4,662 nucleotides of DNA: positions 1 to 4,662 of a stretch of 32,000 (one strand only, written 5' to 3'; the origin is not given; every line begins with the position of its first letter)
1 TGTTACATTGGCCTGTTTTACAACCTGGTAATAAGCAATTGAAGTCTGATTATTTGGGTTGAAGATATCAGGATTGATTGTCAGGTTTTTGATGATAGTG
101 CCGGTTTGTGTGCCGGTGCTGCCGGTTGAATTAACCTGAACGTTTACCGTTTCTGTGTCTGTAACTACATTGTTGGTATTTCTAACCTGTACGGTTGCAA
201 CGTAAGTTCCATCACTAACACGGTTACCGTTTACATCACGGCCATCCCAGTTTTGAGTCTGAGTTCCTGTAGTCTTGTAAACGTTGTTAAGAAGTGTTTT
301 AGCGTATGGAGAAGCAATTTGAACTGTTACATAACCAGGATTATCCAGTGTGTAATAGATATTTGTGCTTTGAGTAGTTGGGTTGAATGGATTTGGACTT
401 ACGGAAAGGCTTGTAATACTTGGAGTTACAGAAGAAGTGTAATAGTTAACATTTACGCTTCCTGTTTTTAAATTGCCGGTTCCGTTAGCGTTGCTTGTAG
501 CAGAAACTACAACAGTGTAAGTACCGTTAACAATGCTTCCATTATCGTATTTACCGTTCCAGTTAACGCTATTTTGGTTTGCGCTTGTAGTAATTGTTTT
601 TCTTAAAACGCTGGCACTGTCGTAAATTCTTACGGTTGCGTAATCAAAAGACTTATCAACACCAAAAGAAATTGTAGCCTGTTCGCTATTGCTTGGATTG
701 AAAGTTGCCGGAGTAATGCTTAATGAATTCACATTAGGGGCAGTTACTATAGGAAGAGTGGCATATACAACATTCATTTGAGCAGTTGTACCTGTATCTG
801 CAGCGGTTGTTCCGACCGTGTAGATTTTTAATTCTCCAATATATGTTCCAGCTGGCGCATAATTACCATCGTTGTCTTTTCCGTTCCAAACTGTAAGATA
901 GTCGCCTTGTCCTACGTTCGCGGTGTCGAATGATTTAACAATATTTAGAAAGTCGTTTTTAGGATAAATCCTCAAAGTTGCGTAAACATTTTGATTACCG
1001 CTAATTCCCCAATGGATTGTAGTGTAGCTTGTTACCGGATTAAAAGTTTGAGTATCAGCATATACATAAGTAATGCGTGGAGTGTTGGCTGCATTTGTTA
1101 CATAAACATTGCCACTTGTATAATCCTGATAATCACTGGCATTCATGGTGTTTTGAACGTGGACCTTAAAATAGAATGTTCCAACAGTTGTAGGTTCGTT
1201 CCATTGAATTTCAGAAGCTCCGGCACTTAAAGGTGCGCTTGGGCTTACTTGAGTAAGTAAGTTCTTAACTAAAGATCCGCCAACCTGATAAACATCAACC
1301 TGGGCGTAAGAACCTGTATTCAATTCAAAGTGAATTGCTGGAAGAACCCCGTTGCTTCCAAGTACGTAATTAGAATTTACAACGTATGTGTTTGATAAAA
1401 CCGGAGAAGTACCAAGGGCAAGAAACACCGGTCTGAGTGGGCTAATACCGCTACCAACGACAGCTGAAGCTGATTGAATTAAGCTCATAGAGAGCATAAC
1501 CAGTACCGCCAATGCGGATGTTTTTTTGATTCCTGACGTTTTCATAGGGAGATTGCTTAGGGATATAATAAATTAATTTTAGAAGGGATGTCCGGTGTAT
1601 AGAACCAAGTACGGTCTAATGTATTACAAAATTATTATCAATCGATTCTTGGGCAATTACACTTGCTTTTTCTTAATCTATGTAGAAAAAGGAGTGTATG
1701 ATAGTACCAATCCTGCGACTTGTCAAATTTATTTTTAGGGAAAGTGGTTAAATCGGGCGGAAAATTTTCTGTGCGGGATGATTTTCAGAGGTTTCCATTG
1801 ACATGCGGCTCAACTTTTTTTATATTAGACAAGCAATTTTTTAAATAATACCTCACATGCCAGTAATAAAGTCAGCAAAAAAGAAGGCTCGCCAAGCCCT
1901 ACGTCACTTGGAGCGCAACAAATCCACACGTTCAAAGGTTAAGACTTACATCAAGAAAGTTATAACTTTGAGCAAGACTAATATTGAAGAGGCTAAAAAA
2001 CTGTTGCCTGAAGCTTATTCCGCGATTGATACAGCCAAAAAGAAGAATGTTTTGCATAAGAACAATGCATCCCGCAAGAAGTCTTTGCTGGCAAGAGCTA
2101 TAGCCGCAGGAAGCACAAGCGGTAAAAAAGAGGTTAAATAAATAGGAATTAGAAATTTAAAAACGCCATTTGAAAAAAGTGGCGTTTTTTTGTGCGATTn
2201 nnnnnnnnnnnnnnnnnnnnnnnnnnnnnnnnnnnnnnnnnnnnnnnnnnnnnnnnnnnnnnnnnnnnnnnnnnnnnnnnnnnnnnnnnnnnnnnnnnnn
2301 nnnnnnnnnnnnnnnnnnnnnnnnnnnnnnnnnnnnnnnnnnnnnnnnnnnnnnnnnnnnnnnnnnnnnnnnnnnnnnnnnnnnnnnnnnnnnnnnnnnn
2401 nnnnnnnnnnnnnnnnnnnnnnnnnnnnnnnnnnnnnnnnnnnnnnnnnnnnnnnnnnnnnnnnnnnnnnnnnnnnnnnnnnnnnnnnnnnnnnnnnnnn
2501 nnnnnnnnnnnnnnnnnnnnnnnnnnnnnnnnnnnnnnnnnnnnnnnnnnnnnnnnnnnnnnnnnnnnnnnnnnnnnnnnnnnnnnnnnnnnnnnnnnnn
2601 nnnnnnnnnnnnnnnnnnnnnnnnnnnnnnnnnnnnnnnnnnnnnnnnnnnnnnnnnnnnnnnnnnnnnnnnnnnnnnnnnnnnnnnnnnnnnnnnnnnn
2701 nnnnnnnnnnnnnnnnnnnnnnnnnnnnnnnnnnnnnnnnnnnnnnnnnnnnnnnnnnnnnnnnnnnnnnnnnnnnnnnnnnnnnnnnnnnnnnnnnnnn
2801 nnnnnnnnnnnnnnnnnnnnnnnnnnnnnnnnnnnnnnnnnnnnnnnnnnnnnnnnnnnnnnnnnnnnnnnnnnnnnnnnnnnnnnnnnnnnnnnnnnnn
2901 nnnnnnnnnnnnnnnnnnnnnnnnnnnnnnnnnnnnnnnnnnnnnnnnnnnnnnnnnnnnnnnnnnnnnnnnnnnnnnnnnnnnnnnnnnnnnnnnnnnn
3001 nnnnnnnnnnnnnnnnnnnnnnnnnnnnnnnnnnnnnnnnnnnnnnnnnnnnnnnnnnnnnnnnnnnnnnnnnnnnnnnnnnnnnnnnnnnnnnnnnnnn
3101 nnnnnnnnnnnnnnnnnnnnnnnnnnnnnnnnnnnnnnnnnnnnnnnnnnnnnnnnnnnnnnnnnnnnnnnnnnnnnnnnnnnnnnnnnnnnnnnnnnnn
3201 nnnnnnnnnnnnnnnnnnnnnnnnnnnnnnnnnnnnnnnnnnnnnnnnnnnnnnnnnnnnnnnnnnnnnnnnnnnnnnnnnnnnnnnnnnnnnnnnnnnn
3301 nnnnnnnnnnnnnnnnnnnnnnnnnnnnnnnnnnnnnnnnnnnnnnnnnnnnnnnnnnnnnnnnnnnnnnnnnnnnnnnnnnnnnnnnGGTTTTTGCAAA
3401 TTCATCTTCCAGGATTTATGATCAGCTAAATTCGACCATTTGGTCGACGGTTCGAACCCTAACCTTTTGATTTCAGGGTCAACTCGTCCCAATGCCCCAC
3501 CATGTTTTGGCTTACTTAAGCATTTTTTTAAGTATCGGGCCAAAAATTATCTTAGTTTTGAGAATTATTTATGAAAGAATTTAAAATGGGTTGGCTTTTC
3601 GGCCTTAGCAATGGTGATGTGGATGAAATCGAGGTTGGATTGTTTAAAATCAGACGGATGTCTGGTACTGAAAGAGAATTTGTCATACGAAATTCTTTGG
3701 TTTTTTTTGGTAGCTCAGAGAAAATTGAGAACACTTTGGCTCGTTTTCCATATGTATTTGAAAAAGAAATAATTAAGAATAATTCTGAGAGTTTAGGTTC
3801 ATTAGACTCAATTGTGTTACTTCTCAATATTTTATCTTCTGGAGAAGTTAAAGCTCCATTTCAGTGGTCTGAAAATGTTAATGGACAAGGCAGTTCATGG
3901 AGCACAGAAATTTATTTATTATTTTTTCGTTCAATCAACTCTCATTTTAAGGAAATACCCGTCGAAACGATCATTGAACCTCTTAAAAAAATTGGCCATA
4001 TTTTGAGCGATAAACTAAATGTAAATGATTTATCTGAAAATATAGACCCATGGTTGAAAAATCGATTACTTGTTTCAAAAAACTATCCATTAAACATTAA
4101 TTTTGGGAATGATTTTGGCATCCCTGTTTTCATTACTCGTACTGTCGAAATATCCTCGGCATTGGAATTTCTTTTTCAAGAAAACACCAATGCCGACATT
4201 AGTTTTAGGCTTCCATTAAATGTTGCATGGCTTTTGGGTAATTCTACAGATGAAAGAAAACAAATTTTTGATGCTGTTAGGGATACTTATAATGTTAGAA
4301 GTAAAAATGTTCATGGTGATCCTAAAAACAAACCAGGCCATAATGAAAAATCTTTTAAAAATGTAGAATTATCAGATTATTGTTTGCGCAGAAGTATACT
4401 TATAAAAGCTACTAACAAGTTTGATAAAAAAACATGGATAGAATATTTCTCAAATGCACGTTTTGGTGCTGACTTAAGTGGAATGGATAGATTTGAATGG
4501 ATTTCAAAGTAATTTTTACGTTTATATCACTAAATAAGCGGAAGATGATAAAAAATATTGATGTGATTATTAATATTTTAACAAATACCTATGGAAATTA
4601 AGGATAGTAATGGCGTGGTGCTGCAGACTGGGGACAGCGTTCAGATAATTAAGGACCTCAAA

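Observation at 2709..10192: tRNA-adjacent, more AT-rich accessory island stacked with defence-type genes and no recognisable mobility gene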

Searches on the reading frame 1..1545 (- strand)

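Call 27: search_protein_families(library=pfam, proteins=[window:1-1545:-], max_evalue=0.001)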
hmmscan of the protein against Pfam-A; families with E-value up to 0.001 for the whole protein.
window:1-1545:- (515 aa): 2 families
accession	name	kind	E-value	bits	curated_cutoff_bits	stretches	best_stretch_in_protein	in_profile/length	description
PF13860.13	FlgD_ig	-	1.2e-20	73.7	27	3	289-352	9-78/79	FlgD Ig-like domain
PF13585.12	CHU_C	-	2.4e-06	28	27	0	420-458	39-76/86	CHU_C Type IX secretion signal domain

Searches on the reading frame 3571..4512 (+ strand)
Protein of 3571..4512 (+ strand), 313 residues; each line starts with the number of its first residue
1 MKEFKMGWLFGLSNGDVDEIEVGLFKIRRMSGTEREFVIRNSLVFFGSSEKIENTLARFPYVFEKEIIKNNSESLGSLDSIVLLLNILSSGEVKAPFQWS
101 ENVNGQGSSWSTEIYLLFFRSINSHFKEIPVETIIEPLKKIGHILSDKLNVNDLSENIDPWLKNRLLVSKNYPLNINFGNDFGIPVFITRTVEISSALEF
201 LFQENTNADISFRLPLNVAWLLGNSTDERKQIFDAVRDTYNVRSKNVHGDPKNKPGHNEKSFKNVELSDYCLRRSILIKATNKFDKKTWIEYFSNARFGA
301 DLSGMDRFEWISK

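Call 6: search_protein_families(library=pfam, proteins=[window:3571-4512:+], max_evalue=0.01)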
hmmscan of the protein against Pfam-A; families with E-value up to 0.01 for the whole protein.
window:3571-4512:+ (313 aa): 0 families

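Call 8: search_protein_families(library=padloc, proteins=[window:3571-4512:+], max_evalue=0.01)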
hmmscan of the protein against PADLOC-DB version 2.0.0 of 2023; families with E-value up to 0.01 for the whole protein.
window:3571-4512:+ (313 aa): 1 family
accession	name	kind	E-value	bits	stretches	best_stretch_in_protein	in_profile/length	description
PDLC01253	Cas7c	-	0.0063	14.4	0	239-276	10-47/230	CAS-I-C; effector_G7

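Call 9: search_protein_families(library=ncbifam, proteins=[window:3571-4512:+], max_evalue=0.01)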
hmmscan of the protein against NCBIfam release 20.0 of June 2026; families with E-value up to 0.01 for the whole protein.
window:3571-4512:+ (313 aa): 0 families

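Call 28: search_protein_families(library=phrogs, proteins=[window:3571-4512:+], max_evalue=0.01)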
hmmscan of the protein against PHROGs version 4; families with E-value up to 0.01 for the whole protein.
window:3571-4512:+ (313 aa): 1 family
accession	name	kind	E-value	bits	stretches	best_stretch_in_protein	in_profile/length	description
phrog_28161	-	unknown function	4.7e-07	30.2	1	196-252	219-273/315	-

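Call 29: search_solved_structures(query=window:3571-4512:+, max_evalue=10)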
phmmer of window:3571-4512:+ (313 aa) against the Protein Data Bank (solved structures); distinct sequences matched with E-value up to 10: 0.

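Call 40: find_homologous_proteins(query=window:3571-4512:+, max_evalue=0.001)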
Query window:3571-4512:+ (313 aa): 2 proteins with E <= 0.001 among 850 candidates.
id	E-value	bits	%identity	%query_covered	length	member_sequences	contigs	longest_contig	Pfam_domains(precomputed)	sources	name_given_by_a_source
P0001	1.1e-204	696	100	100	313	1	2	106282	-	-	-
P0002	9.2e-133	460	67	100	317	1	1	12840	-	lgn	-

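Call 44: find_encoding_contigs(protein=P0002, flank=10000, max_places=2)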
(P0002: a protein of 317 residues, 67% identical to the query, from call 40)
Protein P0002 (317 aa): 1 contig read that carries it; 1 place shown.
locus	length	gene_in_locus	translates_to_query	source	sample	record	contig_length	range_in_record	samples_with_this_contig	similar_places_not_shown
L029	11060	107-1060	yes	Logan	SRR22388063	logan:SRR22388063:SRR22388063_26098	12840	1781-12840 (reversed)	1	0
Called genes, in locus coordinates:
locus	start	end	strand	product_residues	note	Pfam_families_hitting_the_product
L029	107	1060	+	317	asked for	-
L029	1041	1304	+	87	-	-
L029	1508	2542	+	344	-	-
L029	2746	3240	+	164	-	-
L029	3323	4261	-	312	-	PF00990:GGDEF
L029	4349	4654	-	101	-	PF00462:Glutaredoxin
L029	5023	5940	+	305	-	PF00303:Thymidylat_synt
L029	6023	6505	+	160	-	PF00186:DHFR_1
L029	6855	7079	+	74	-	-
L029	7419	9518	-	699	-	-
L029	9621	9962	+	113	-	-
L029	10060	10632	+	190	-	PF02082:Rrf2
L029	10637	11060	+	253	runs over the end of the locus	PF02463:SMC_N (faint), PF00005:ABC_tran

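Call 53: search_protein_representatives(protein=window:3571-4512:+)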
Query: 313 residues. Proteins with E-value up to 0.001 (for the whole library): 393; up to 1e-10: 14; up to 1e-30: 10. The best 150 are listed.
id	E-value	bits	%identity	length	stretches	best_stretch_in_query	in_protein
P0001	3.5e-205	696.3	100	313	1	1-313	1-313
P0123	2.4e-51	191.1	38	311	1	5-312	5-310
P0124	6.7e-48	179.7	35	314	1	7-311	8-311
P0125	5.6e-41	157.0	35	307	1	6-311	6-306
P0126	1.1e-37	146.3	33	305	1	6-312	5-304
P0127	1.2e-37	146.1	36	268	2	183-312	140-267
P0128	1.9e-36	142.2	31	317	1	5-312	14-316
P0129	2.1e-36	142.0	32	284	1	34-312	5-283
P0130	3.6e-31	124.8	30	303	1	5-311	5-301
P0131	4.9e-31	124.4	31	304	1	5-311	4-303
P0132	1.9e-30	122.4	30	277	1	38-312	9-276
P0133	3.2e-30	121.7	28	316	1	6-312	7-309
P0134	4.9e-22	94.8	28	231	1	83-311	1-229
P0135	5.5e-15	71.7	32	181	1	158-311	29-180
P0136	4.6e-10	55.5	43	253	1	156-254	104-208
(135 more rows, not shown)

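Call 56: search_protein_families(library=pfam, alignment_id=A4, max_evalue=0.01)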
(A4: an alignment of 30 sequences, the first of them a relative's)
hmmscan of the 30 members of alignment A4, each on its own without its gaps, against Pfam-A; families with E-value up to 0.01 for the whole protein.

A. member 1, P0136 (253 aa): 0 families

B. families by the number of members that match (of 30 scanned): 1 family
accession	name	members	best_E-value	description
PF03050.20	DDE_Tnp_IS66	1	3.5e-21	Transposase IS66 family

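Call 58: search_protein_families(library=padloc, proteins=[L029:1508-2542:+], max_evalue=0.001)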
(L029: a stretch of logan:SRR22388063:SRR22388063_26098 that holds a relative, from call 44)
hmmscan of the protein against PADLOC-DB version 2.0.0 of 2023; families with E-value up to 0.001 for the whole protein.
L029:1508-2542:+ (344 aa): 0 families

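Call 69: predict_structure(alignment_id=A3)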
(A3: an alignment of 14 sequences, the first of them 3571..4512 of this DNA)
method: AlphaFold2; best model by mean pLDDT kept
length: 313 residues; sequences in the alignment: 14
mean_pLDDT: 87.3   pTM: 0.89
mean pLDDT of the five models: 87.3, 86.8, 86.6, 85.4, 84.8
residues with pLDDT >= 90: 165; 70-90: 122; 50-70: 26; < 50: 0
segments of 3 or more residues with pLDDT < 50: none
pLDDT, mean of each block of 10 residues (from residue 1): 88 93 90 93 82 92 85 73 94 93 79 88 89 92 78 85 94 81 86 95 72 91 93 96 85 72 94 95 89 84 86 80
secondary structure, 60 per line:
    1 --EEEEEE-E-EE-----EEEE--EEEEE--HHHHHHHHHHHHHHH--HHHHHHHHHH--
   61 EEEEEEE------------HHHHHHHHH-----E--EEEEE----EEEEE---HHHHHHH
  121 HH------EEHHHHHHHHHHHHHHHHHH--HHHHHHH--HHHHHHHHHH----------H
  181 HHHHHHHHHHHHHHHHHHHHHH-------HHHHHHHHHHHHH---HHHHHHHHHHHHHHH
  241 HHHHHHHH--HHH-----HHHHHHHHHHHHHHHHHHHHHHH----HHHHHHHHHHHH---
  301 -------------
elements in order: E3-8 E19-22 E25-29 H32-46 H49-58 E61-67 H80-88 E97-101 E106-110 H114-122 H131-148 H151-157 H160-169 H180-202 H210-222 H226-248 H259-281 H286-297

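Call 71: fold_search(model_id=the predicted structure, library=pdb)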
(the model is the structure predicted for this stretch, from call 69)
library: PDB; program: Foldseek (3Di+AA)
matches with E <= 10: 283; with E <= 0.001: 0
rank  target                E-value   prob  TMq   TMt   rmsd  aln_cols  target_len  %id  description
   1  6tug_A                4.5e-01  0.30  0.23  0.19  14.4       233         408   13  Enterococcus italicus Csm6 bound to cyclic hexa-2'-fluoro-hexa-dAMP (released 2020-02-26)
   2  3wfo_C                8.4e-01  0.09  0.17  0.14  16.6       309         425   10  tRNA processing enzyme (apo form 1) (released 2014-01-01)
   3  7tcd                  8.4e-01  0.09  0.15  0.12  17.7       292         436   11  LOV2-DARPIN fusion: D13 (released 2023-07-05)
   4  9a5q_B                8.8e-01  0.06  0.16  0.14  17.2       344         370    9  Integrative model of TKRA-RECF by crosslinking MS and deep learning (released 2024-09-18)
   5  6rx4_B                9.7e-01  0.14  0.19  0.17  16.6       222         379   12  THE STRUCTURE OF BD OXIDASE FROM ESCHERICHIA COLI (released 2019-11-20)
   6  3wfp_E                1.2e+00  0.08  0.16  0.14  17.4       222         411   11  tRNA processing enzyme (apo form 2) (released 2014-01-01)
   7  3wfp_C                1.2e+00  0.08  0.16  0.14  17.3       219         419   11  tRNA processing enzyme (apo form 2) (released 2014-01-01)
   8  3wfs_C                1.2e+00  0.06  0.15  0.12  18.2       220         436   10  tRNA processing enzyme complex 3 (released 2014-01-01)
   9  5c7p_B                1.4e+00  0.16  0.15  0.26   7.0       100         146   16  Structure of Leishmania nucleoside diphostate kinase mutant P95S (released 2015-10-14)
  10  3wfo_B                1.4e+00  0.08  0.16  0.13  15.4       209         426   11  tRNA processing enzyme (apo form 1) (released 2014-01-01)
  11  5mx5_D                1.5e+00  0.03  0.11  0.16  27.2       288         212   12  Mouse PA28alpha-beta (released 2017-09-13)
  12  5mx5_N                1.6e+00  0.08  0.15  0.21  17.9       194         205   14  Mouse PA28alpha-beta (released 2017-09-13)
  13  6ay1_G                1.7e+00  0.20  0.14  0.29   8.4        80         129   11  Crystal structure of a nucleoside diphosphate kinase NDK from Helicobacter pylori (released 2017-09-20)
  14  3pj9_A                1.7e+00  0.10  0.16  0.29  11.7       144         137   14  Crystal structure of a Nucleoside Diphosphate Kinase from Campylobacter jejuni (released 2010-11-24)
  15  5mx5_M                1.7e+00  0.06  0.10  0.14  22.1       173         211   14  Mouse PA28alpha-beta (released 2017-09-13)
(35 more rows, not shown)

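Call 72: search_solved_structures(query=A3, max_evalue=10, show_alignments=2)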
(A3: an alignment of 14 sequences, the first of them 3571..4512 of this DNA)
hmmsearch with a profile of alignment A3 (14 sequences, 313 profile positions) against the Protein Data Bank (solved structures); distinct sequences matched with E-value up to 10: 3.
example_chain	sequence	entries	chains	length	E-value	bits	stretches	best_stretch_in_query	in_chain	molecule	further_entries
4wx8_A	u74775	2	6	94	0.32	13.5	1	107-151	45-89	EKC/KEOPS complex subunit PCC1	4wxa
5d0m_C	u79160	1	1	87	1.8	11.1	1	54-92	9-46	RING finger protein 165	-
9n1f_A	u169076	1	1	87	1.8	11.1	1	54-92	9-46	E3 ubiquitin-protein ligase ARK2C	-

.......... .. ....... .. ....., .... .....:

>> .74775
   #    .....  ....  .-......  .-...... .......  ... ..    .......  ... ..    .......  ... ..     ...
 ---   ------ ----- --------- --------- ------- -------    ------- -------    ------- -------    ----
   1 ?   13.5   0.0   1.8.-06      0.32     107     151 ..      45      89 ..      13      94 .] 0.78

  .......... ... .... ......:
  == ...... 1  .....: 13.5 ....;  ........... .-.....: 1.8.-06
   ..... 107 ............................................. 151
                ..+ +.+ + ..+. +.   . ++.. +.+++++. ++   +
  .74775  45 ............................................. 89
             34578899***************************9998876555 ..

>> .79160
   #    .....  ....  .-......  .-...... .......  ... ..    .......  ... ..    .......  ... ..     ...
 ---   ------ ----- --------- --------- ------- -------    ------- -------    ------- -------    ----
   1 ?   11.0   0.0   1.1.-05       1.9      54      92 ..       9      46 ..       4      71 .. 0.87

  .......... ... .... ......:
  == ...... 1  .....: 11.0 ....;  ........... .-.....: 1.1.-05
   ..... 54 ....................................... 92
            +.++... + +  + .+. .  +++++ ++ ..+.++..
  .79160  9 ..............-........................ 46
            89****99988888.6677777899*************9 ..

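Call 74: fold_search(model_id=the predicted structure, library=viral)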
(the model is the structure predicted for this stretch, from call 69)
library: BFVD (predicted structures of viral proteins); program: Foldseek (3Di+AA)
matches with E <= 10: 252; with E <= 0.001: 0
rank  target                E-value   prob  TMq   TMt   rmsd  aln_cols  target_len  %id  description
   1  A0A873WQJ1            3.9e-01  0.06  0.13  0.10  18.4       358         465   11  (no name in the UniProt tables at hand)
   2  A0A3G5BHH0            3.9e-01  0.05  0.12  0.06  25.4       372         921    7  Wssv100 [White spot syndrome virus]
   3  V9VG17                5.0e-01  0.30  0.18  0.30  14.8       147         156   12  Uncharacterized protein [Achromobacter phage JWAlpha]
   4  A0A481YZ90            5.5e-01  0.12  0.18  0.15  19.8       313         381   11  Uncharacterized protein [Marseillevirus LCMAC202]
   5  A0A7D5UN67            8.1e-01  0.13  0.15  0.20  16.2       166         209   11  (no name in the UniProt tables at hand)
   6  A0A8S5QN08            8.9e-01  0.02  0.09  0.08  24.4       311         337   11  Upper collar protein [Podoviridae sp. ctPbe19]
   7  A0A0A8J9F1            9.8e-01  0.21  0.19  0.31  14.1       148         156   11  Uncharacterized protein [Ralstonia phage RSL2]
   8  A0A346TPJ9            9.8e-01  0.09  0.19  0.19  19.0       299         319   10  P49 [Mythimna unipuncta nucleopolyhedrovirus]
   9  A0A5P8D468            1.0e+00  0.06  0.11  0.14  23.1       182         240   10  DUF7217 domain-containing protein [Pectobacterium phage Wc4]
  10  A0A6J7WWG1            1.1e+00  0.13  0.21  0.13  16.2       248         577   10  Uncharacterized protein [uncultured Caudovirales phage]
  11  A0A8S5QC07            1.1e+00  0.08  0.12  0.20  15.6       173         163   13  Nucelotide kinase [Myoviridae sp. ctw4b6]
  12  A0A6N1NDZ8            1.1e+00  0.04  0.12  0.09  24.5       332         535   10  Putative membrane protein At3g27390 [Tupanvirus deep ocean]
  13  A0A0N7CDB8            1.4e+00  0.04  0.13  0.10  25.5       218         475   14  Uncharacterized protein [Salmonella phage 38]
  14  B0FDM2                1.4e+00  0.03  0.09  0.08  21.1       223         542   12  Hoar [Orgyia leucostigma nucleopolyhedrovirus]
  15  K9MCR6                1.4e+00  0.04  0.15  0.14  19.3       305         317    9  (no name in the UniProt tables at hand)
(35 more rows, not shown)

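Call 75: search_protein_families(library=padloc, alignment_id=A4, max_evalue=0.01)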
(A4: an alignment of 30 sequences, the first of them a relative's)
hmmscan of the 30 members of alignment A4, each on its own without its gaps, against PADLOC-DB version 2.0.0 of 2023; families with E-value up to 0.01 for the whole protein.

A. member 1, P0136 (253 aa): 0 families

B. families by the number of members that match (of 30 scanned): 2 families
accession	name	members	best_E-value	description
PDLC00609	ZorB1|ZorB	1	0.0011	MotB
PDLC02297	AbiEii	1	0.0015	AbiEii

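Call 116: find_related_loci(query=window:3571-4512:+, collection=viral_contigs, flank=6000)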
Query window:3571-4512:+ (313 aa) in viral_contigs; peptide patterns used: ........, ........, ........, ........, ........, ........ (x = any residue, [..] = any of these).
6 stretches matched a pattern, but none encodes a relative of the query by tblastn (E <= 1e-3).
